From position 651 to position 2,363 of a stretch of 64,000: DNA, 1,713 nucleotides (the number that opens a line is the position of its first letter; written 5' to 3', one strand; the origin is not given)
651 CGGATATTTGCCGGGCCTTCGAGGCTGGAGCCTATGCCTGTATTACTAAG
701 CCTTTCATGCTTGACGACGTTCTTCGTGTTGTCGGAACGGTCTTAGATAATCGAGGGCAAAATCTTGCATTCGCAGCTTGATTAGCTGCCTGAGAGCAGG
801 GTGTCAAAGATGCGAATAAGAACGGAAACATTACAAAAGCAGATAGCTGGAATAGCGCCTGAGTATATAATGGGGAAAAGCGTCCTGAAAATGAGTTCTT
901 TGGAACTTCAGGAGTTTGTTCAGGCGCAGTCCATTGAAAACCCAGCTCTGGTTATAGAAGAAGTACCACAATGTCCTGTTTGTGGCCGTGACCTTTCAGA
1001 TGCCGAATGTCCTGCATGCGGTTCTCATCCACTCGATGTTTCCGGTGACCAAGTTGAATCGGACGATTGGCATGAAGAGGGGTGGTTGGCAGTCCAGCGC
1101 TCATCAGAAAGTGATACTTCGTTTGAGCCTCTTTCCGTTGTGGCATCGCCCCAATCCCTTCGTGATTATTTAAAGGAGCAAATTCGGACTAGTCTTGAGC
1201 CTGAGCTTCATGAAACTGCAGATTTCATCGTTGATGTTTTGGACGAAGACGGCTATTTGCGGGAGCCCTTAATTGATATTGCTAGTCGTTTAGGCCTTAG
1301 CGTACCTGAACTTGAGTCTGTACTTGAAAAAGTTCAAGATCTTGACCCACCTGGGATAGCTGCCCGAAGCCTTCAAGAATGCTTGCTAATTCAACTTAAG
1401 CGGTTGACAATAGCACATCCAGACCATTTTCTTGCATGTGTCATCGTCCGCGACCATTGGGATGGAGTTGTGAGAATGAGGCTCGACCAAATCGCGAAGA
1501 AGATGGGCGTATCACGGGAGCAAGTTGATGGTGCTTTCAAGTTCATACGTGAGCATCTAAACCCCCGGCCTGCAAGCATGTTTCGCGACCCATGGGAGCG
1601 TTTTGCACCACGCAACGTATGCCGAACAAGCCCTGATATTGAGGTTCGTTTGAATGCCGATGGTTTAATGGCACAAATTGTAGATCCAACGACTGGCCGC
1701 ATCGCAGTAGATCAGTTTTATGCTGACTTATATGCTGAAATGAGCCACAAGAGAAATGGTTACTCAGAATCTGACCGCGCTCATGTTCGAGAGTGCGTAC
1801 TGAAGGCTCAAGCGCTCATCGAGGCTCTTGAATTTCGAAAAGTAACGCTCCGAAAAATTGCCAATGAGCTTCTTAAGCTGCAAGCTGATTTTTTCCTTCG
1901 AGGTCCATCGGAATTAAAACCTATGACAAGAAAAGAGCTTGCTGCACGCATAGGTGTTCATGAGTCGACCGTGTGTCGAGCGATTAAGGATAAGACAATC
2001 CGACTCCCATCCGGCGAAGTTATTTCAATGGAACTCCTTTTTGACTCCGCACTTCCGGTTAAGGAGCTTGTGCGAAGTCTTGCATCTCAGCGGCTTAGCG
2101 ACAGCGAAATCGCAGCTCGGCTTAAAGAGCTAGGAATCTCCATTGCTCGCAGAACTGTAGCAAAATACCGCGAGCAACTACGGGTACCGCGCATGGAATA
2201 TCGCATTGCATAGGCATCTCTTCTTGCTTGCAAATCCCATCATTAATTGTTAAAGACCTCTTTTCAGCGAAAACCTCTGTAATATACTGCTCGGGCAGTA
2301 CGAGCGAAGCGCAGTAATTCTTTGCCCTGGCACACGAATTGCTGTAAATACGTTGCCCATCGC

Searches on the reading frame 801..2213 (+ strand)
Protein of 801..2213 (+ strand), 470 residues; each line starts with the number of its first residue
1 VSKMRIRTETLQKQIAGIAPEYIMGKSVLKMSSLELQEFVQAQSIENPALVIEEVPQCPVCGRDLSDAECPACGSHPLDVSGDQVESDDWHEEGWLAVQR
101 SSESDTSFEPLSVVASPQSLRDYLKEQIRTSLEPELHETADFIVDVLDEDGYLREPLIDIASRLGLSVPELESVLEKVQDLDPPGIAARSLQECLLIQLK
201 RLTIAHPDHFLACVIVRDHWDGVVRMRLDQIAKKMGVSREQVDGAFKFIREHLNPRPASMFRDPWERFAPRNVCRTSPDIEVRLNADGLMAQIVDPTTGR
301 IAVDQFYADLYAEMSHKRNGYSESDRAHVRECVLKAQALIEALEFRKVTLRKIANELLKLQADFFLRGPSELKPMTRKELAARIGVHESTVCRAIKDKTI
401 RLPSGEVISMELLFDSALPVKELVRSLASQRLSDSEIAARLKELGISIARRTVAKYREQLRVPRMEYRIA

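Call 7: search_protein_families(library=ncbifam, proteins=[window:801-2213:+])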
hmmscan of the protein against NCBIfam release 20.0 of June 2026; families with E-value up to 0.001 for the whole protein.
window:801-2213:+ (470 aa): 9 families
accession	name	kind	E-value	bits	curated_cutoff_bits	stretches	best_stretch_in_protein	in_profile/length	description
TIGR02395.1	rpoN_sigma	equivalog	7.9e-86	288.8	277.35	1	20-464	9-429/434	RNA polymerase factor sigma-54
NF004595.0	PRK05932.1-2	equivalog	4e-69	233.7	513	1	17-468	14-480/484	RNA polymerase factor sigma-54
NF009118.0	PRK12469.1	subfamily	8.9e-69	232.6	396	1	13-468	10-478/483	RNA polymerase factor sigma-54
NF004596.0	PRK05932.1-3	subfamily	1.6e-64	218.7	499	1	95-463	129-499/515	RNA polymerase factor sigma-54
NF004598.0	PRK05932.1-5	equivalog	2.1e-56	191.8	621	1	81-468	110-501/504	RNA polymerase factor sigma-54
NF004597.0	PRK05932.1-4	equivalog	9.3e-46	156.3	817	1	18-466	15-471/477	RNA polymerase factor sigma-54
NF004602.0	PRK05932.2-4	equivalog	1e-35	123.4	506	1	97-464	60-404/416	RNA polymerase factor sigma-54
TIGR02937.1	sigma70-ECF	superfamily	2.8e-05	23.8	42.9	0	223-253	131-161/165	sigma-70 family RNA polymerase sigma factor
TIGR01764.1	excise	domain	0.00013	22.2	28.8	0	375-401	2-28/49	excisionase family DNA-binding protein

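Call 16: find_homologous_proteins(query=window:801-2213:+)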
Query window:801-2213:+ (470 aa): 7931 proteins with E <= 0.001 among 8000 candidates; the best 120 are listed.
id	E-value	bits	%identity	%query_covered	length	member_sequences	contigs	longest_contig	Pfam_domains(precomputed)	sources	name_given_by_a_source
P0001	9.1e-297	1002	97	99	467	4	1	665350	PF04963.20,PF13384.13,PF00309.26,PF13545.13,PF04552.20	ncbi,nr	ncbi:MAG: RNA polymerase factor sigma-54 [Armatimonadetes bacterium]|nr:RNA polymerase factor sigma-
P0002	1.8e-226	770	73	99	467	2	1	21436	PF04963.20,PF13384.13,PF00309.26,PF04967.19,PF04552.20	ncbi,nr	ncbi:MAG: hypothetical protein QME62_00330 [Armatimonadota bacterium]|nr:hypothetical protein [Armat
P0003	5.4e-175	601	61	98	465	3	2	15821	PF04963.20,PF00309.26,PF04552.20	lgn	-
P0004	5.9e-174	597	59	97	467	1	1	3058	PF04963.20,PF00309.26,PF04552.20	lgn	-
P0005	5.2e-172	591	60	98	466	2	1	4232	PF04963.20,PF00309.26,PF13545.13,PF04552.20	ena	-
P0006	1.9e-171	589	59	97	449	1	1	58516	PF04963.20,PF13545.13,PF04552.20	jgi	jgi:RNA polymerase sigma-54 factor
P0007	2.8e-171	588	60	98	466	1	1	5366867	PF04963.20,PF04545.23,PF04552.20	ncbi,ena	-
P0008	8.1e-171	587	61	96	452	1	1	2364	PF04963.20,PF04545.23,PF04552.20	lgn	-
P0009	1.1e-167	577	58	98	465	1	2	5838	PF04963.20,PF00309.26,PF04552.20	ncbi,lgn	-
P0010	1.6e-167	576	57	98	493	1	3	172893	PF04963.20,PF00309.26,PF04552.20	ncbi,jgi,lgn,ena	-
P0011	6.4e-167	574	56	98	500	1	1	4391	PF04963.20,PF01418.24,PF13545.13,PF04552.20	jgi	jgi:RNA polymerase sigma-54 factor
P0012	1.5e-165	570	58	99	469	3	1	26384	PF04963.20,PF08281.19,PF04552.20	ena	-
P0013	2.8e-164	565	56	97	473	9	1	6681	PF04963.20,PF04552.20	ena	-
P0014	4.5e-162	558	56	98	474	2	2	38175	PF04963.20,PF00309.26,PF04552.20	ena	-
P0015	6.5e-162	558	57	98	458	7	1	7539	PF04963.20,PF04552.20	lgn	-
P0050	2.0e-148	513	51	99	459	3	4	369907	PF04963.20,PF04552.20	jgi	jgi:RNA polymerase sigma-54 factor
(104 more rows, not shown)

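Call 19: find_related_loci(query=A1, collection=genome_contigs, flank=10000)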
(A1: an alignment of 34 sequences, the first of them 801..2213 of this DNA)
Query A1 (470 aa) in genome_contigs; peptide patterns used: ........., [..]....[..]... (x = any residue, [..] = any of these).
600 stretches matched a pattern (row limit reached: there are more); 593 encode a relative of the query (tblastn E <= 1e-3); the best 80 are kept; 80 distinct loci.
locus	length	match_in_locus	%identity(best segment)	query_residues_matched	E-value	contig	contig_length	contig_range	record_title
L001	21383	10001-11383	33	4-462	1e-84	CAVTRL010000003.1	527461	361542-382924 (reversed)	MAG: uncultured Chloroflexia bacterium isolate MFD09603.bin.1.119 genome assembly, contig: contig_15679, whole genome sh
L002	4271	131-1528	34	11-462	4e-71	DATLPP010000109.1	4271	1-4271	MAG TPA_asm: Candidatus Udaeobacter sp. isolate SMAG_U13855 k141_3934643, whole genome shotgun sequence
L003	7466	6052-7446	32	13-462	6e-69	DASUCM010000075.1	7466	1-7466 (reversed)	MAG TPA_asm: Candidatus Limnocylindria bacterium isolate SMAG_U1296 k141_1531350, whole genome shotgun sequence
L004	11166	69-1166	35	109-463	2e-60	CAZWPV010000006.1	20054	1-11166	MAG TPA_asm: uncultured Anaerolineales bacterium isolate binchicken_co228_317 genome assembly, contig: NODE_3654_length_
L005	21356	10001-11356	30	18-462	1e-53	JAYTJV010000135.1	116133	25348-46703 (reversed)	MAG: Pseudobdellovibrionaceae bacterium isolate GFS_3043 GFS_3043_134, whole genome shotgun sequence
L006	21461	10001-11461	31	4-462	4e-53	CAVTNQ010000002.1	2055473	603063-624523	MAG: Candidatus Latescibacteria bacterium isolate MFD02242.bin.1.209 genome assembly, contig: contig_3930, whole genome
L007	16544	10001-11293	33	27-457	3e-53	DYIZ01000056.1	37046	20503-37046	MAG TPA_asm: Candidatus Aquidulcis sp. isolate FI88_58_10 Afr_mines_FI88_463_length_37046_cov_3_938282, whole genome sho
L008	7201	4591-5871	30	27-457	4e-53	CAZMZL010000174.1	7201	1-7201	MAG TPA_asm: uncultured Anaerolineaceae bacterium isolate binchicken_co121_8 genome assembly, contig: NODE_9644_length_7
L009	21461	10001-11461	30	3-468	8e-53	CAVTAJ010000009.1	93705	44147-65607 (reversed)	MAG: Nitrospirota bacterium isolate MFD04651.bin.2.58 genome assembly, contig: contig_34303, whole genome shotgun sequen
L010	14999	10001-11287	31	27-457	4e-53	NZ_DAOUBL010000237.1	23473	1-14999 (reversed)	MAG: Bellilinea sp. isolate H69_726 k75_346330, whole genome shotgun sequence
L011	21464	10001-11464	30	4-468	8e-53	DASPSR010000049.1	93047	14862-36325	MAG TPA_asm: Nitrospirota bacterium isolate SMAG_U12256 k141_1106782, whole genome shotgun sequence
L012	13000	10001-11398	29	18-468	4e-52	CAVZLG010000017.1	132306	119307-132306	MAG: uncultured delta proteobacterium isolate MFD03804.bin.2.98 genome assembly, contig: contig_57383, whole genome shot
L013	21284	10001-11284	30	27-457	2e-51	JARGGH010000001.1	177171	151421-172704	MAG: Anaerolineales bacterium isolate C14-27 NODE_1_length_177171_cov_17.479768, whole genome shotgun sequence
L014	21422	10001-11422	31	7-462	2e-51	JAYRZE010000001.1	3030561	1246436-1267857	MAG: Sphingomonadaceae bacterium isolate EBPR_s472bin.23 NODE_1_length_3030561_cov_7.162010, whole genome shotgun sequen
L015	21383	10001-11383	32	18-462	3e-51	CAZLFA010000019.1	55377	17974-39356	MAG TPA_asm: uncultured Syntrophaceae bacterium isolate SRP278314_co1_340 genome assembly, contig: NODE_765_length_55377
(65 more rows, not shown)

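Call 20: find_encoding_contigs(protein=P0001, flank=10000, max_places=2)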
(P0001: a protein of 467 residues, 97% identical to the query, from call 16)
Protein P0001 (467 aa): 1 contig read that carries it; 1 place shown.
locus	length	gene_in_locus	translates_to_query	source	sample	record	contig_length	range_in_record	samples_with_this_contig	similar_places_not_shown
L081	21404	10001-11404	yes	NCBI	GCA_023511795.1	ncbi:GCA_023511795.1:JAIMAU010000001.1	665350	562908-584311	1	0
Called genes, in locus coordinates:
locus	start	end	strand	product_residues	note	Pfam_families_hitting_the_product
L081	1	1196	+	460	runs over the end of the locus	PF00206:Lyase_1, PF14698:ASL_C2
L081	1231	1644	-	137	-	PF13581:HATPase_c_2, PF02518:HATPase_c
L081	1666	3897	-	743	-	PF01590:GAF, PF13185:GAF_2, PF13492:GAF_3 (weak), PF13185:GAF_2 (weak), PF07228:SpoIIE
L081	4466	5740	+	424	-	PF04734:Ceramidase_alk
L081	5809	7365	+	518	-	PF02518:HATPase_c, PF00072:Response_reg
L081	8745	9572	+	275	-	PF00512:HisKA, PF13581:HATPase_c_2 (weak), PF02518:HATPase_c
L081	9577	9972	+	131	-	PF00072:Response_reg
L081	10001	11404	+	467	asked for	PF00309:Sigma54_AID (faint), PF04963:Sigma54_CBD, PF13545:HTH_Crp_2 (faint), PF13384:HTH_23 (faint), PF04552:Sigma54_DBD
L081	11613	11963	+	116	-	PF00460:Flg_bb_rod (weak)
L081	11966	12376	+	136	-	PF00460:Flg_bb_rod (weak), PF06429:Flg_bbr_C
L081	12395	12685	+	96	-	PF02049:FliE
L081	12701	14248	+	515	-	PF01514:YscJ_FliF, PF08345:YscJ_FliF_C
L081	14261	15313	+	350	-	PF03448:MgtE_N (faint), PF14842:FliG_N, PF14841:FliG_M, PF01706:FliG_C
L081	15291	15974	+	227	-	PF02108:FliH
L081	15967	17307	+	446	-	PF02874:ATP-synt_ab_N, PF00006:ATP-synt_ab, PF18269:T3SS_ATPase_C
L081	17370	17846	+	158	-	PF02050:FliJ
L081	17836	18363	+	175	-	PF13406:SLT_2 (faint), PF01464:SLT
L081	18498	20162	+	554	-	PF02120:Flg_hook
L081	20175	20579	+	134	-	PF03963:FlgD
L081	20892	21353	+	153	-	-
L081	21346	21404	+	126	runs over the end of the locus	PF12611:Flagellar_put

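Call 21: find_encoding_contigs(protein=P0002, flank=10000, max_places=2)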
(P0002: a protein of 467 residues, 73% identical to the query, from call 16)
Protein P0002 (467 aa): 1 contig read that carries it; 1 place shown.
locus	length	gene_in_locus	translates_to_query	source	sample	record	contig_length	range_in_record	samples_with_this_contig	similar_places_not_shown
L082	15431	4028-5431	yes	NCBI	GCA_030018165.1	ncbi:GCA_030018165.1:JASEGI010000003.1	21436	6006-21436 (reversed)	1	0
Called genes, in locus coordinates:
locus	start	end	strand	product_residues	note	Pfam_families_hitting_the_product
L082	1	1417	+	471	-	PF00512:HisKA (weak), PF02518:HATPase_c, PF00072:Response_reg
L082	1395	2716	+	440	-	PF00072:Response_reg, PF00158:Sigma54_activat, PF14532:Sigma54_activ_2, PF07728:AAA_5 (weak), PF25601:AAA_lid_14, PF02954:HTH_8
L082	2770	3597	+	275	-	PF00512:HisKA, PF13581:HATPase_c_2 (weak), PF02518:HATPase_c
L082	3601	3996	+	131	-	PF00072:Response_reg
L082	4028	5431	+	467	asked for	PF00309:Sigma54_AID (faint), PF04963:Sigma54_CBD, PF04967:HTH_10 (faint), PF13384:HTH_23 (faint), PF04552:Sigma54_DBD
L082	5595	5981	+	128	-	PF00460:Flg_bb_rod (weak)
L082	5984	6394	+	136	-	PF00460:Flg_bb_rod (weak), PF06429:Flg_bbr_C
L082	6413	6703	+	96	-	PF02049:FliE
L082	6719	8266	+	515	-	PF01514:YscJ_FliF, PF08345:YscJ_FliF_C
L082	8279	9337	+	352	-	PF14842:FliG_N, PF14841:FliG_M, PF01706:FliG_C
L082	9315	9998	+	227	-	PF02108:FliH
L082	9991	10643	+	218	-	PF02874:ATP-synt_ab_N, PF00006:ATP-synt_ab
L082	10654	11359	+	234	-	PF00006:ATP-synt_ab, PF18269:T3SS_ATPase_C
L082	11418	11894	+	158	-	PF02050:FliJ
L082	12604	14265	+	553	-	PF02120:Flg_hook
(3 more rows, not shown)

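Call 22: find_encoding_contigs(protein=P0007, flank=10000, max_places=2)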
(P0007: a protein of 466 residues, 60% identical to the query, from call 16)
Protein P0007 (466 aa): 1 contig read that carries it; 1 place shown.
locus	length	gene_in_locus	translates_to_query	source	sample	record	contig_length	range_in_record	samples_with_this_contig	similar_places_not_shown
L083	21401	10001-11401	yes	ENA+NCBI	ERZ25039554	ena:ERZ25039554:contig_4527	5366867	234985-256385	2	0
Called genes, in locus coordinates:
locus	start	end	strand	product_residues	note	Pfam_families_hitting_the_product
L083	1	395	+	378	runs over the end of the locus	PF12401:FhaA_N, PF16697:Yop-YscD_cpl, PF00498:FHA, PF16697:Yop-YscD_cpl, PF00498:FHA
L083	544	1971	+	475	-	PF00481:PP2C, PF13672:PP2C_2, PF01436:NHL (faint), PF07228:SpoIIE (weak)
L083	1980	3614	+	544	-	PF00069:Pkinase, PF07714:PK_Tyr_Ser-Thr, PF03109:ABC1 (weak)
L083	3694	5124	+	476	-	PF03130:HEAT_PBS (faint), PF00514:Arm (faint), PF02985:HEAT (faint), PF13513:HEAT_EZ (faint), PF13646:HEAT_2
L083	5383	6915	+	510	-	PF02518:HATPase_c, PF00072:Response_reg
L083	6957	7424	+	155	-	PF01797:Y1_Tnp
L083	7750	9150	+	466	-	PF00072:Response_reg, PF00158:Sigma54_activat, PF14532:Sigma54_activ_2, PF07728:AAA_5 (weak), PF25601:AAA_lid_14, PF02954:HTH_8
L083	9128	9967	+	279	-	PF00512:HisKA, PF13581:HATPase_c_2 (weak), PF02518:HATPase_c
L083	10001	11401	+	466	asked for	PF04963:Sigma54_CBD, PF04545:Sigma70_r4 (faint), PF04552:Sigma54_DBD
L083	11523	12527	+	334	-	PF14842:FliG_N, PF14841:FliG_M, PF01706:FliG_C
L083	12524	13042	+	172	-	PF13690:CheX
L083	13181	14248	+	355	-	PF02154:FliM, PF01052:FliMN_C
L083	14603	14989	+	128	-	-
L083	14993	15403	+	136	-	PF00460:Flg_bb_rod, PF06429:Flg_bbr_C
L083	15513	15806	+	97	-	PF02049:FliE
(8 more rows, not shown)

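Call 33: search_protein_families(library=pfam, proteins=[L081:7367-8755:+, L081:5800-7365:+, L081:8706-9572:+], max_evalue=1)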
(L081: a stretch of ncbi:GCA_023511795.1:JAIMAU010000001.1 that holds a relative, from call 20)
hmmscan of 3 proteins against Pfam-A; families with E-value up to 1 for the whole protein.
L081:7367-8755:+ (462 aa): 21 families
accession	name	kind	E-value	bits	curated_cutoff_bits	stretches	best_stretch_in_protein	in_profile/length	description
PF00158.32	Sigma54_activat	-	3.7e-73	245.2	20.2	1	145-310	2-167/168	Sigma-54 interaction domain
PF00072.30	Response_reg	-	9e-31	106.8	30.2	1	6-111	1-106/111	Response regulator receiver domain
PF25601.1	AAA_lid_14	-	1.7e-27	95.5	27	1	316-385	1-70/87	AAA+ ATPase lid domain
PF14532.12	Sigma54_activ_2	-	4.5e-20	72.7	25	1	156-315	12-138/138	Sigma-54 interaction domain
PF02954.25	HTH_8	-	4.3e-16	58.8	22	1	407-447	2-42/42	Bacterial regulatory protein, Fis family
PF07728.20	AAA_5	-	1.2e-08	35.5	22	1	168-287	2-124/139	AAA domain (dynein-related subfamily)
PF00004.35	AAA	-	1.4e-05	26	21.2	1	168-286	1-110/131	ATPase family associated with various cellular activities (AAA)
PF07724.20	AAA_2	-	0.00011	22.7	27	1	165-297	3-136/166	AAA domain (Cdc48 subfamily)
PF20720.3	nSTAND3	-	0.00059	20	27.2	1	153-198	5-50/155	Novel STAND NTPase 3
PF01695.23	IstB_IS21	-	0.002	18.1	24.1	1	158-261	85-180/238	IstB-like ATP binding protein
PF13191.12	AAA_16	-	0.0045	18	32.6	1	160-215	18-80/167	AAA ATPase domain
PF01078.27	Mg_chelatase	-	0.014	15.2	20.3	0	226-285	96-157/207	Magnesium chelatase, subunit ChlI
PF00308.24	Bac_DnaA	-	0.018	15.7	23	1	135-190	1-59/162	Bacterial DnaA ATPAse domain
PF20030.5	bpMoxR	-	0.019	14.5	27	1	239-290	100-149/205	MoxR domain in the MoxR-vWA-beta-propeller ternary systems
PF07726.17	AAA_3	-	0.022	15.1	27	1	168-285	2-111/131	ATPase family associated with various cellular activities (AAA)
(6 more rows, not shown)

L081:5800-7365:+ (521 aa): 14 families
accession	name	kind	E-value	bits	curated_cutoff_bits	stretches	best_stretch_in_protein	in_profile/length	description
PF02518.31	HATPase_c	-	1.3e-24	87.2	26.4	1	278-381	3-109/111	Histidine kinase-, DNA gyrase B-, and HSP90-like ATPase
PF00072.30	Response_reg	-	3.3e-22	79.2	30.2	1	403-512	1-110/111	Response regulator receiver domain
PF00512.31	HisKA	-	9.8e-05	22.8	26.9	1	165-225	3-63/66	His Kinase A (phospho-acceptor) domain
PF10090.15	HPTransfase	-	0.00048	20.3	22.9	1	284-322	35-73/123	Histidine phosphotransferase C-terminal domain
PF23198.2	PDE8A_N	-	0.0013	19.1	29.6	1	403-486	13-97/147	PDE8A-like, N-terminal domain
PF08448.16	PAS_4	-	0.0048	17.6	23.1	1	28-136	8-110/110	PAS fold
PF18428.7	BRCT_3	-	0.0064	16.9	26.1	1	400-457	5-61/102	BRCA1 C Terminus (BRCT) domain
PF13589.12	HATPase_c_3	-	0.012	16.1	25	1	282-327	4-48/137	Histidine kinase-, DNA gyrase B-, and HSP90-like ATPase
PF14501.12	HATPase_c_5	-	0.034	14.5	22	1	280-369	5-92/102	GHKL domain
PF13426.13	PAS_9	-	0.048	14.4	27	1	27-132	3-102/103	PAS domain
PF13188.13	PAS_8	-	0.072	13.5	21.8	1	27-60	13-46/65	PAS domain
PF14689.11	SPOB_a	-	0.074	13.1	28.1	1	171-188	19-36/62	Sensor_kinase_SpoOB-type, alpha-helical domain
PF25792.1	BREX_BrxC_helical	-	0.095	13.5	27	1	140-224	21-103/123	BREX ATP-binding protein BrxC alpha helical domain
PF00989.32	PAS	-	0.18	12.2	22.6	1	27-59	13-45/113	PAS fold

L081:8706-9572:+ (288 aa): 5 families
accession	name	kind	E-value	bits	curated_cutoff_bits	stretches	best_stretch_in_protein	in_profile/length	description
PF02518.31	HATPase_c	-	4.3e-19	69.4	26.4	1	180-287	2-110/111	Histidine kinase-, DNA gyrase B-, and HSP90-like ATPase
PF00512.31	HisKA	-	9.2e-09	35.7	26.9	1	67-135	4-64/66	His Kinase A (phospho-acceptor) domain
PF13581.12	HATPase_c_2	-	3.6e-06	27.4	27.4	1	187-280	35-123/127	Histidine kinase-like ATPase domain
PF15349.11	DCA16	-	0.03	14.3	27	1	73-147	131-207/216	DDB1- and CUL4-associated factor 16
PF13589.12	HATPase_c_3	-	0.16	12.4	25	1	185-240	4-55/137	Histidine kinase-, DNA gyrase B-, and HSP90-like ATPase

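Call 47: find_encoding_contigs(protein=P0050, flank=10000, max_places=1)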
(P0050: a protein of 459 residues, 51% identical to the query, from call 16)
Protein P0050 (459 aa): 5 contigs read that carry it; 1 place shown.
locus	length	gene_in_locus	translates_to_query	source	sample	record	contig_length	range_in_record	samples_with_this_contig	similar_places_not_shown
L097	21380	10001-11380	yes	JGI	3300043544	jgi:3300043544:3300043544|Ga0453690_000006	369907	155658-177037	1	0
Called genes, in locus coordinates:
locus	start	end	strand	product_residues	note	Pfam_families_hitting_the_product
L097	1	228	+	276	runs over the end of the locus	PF06439:3keto-disac_hyd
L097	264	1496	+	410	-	PF01408:GFO_IDH_MocA, PF02894:GFO_IDH_MocA_C, PF19051:GFO_IDH_MocA_C2, PF22725:GFO_IDH_MocA_C3 (weak)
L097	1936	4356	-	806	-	PF03781:FGE-sulfatase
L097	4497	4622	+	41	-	-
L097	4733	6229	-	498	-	PF05960:DUF885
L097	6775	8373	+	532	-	PF00512:HisKA (weak), PF02518:HATPase_c, PF00072:Response_reg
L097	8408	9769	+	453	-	PF00072:Response_reg, PF00158:Sigma54_activat, PF14532:Sigma54_activ_2, PF07728:AAA_5 (weak), PF25601:AAA_lid_14, PF02954:HTH_8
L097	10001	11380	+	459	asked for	PF04963:Sigma54_CBD, PF04552:Sigma54_DBD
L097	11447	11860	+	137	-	PF00460:Flg_bb_rod (weak)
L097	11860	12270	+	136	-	PF00460:Flg_bb_rod, PF06429:Flg_bbr_C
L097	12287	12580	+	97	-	PF02049:FliE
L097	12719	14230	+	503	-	PF01514:YscJ_FliF, PF08345:YscJ_FliF_C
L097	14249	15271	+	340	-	PF14842:FliG_N, PF14841:FliG_M, PF01706:FliG_C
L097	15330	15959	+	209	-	PF01991:vATP-synt_E, PF02108:FliH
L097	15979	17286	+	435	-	PF02874:ATP-synt_ab_N, PF00006:ATP-synt_ab, PF18269:T3SS_ATPase_C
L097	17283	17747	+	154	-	PF02050:FliJ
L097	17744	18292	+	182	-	PF13406:SLT_2 (faint), PF01464:SLT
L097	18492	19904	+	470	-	PF02120:Flg_hook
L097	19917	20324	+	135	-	PF03963:FlgD, PF13861:FLgD_tudor (faint)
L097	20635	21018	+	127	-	PF12611:Flagellar_put (weak)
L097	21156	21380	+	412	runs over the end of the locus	PF00460:Flg_bb_rod, PF22692:LlgE_F_G_D1, PF07559:FlgE_D2, PF06429:Flg_bbr_C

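Call 76: predict_structure(alignment_id=A1)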
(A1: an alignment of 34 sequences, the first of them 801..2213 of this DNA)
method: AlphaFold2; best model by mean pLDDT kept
length: 470 residues; sequences in the alignment: 34
mean_pLDDT: 80.0   pTM: 0.52
mean pLDDT of the five models: 80.0, 79.5, 78.8, 78.6, 78.2
residues with pLDDT >= 90: 211; 70-90: 150; 50-70: 43; < 50: 66
segments of 3 or more residues with pLDDT < 50: 1-18, 79-117, 267-274
pLDDT, mean of each block of 10 residues (from residue 1): 35 38 80 84 88 68 61 56 39 37 42 54 89 93 94 94 95 96 94 95 86 94 90 93 92 89 57 60 85 77 89 81 87 90 90 94 89 93 92 90 83 91 89 91 92 89 71
secondary structure, 60 per line:
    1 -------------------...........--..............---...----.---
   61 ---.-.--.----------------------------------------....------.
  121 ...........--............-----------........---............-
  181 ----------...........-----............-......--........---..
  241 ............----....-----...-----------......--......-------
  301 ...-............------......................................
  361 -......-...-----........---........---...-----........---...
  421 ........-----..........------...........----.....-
elements in order: H20-30 H33-46 E50-52 H110-113 H120-131 H134-145 H157-164 H168-179 H191-201 H207-218 H220-225 H228-235 H239-252 H257-260 E280-285 E288-293 E301-303 H305-316 H323-360 H362-367 H377-384 H388-395 E399-401 E407-409 H410-414 H418-428 H434-443 H450-460 H465-469
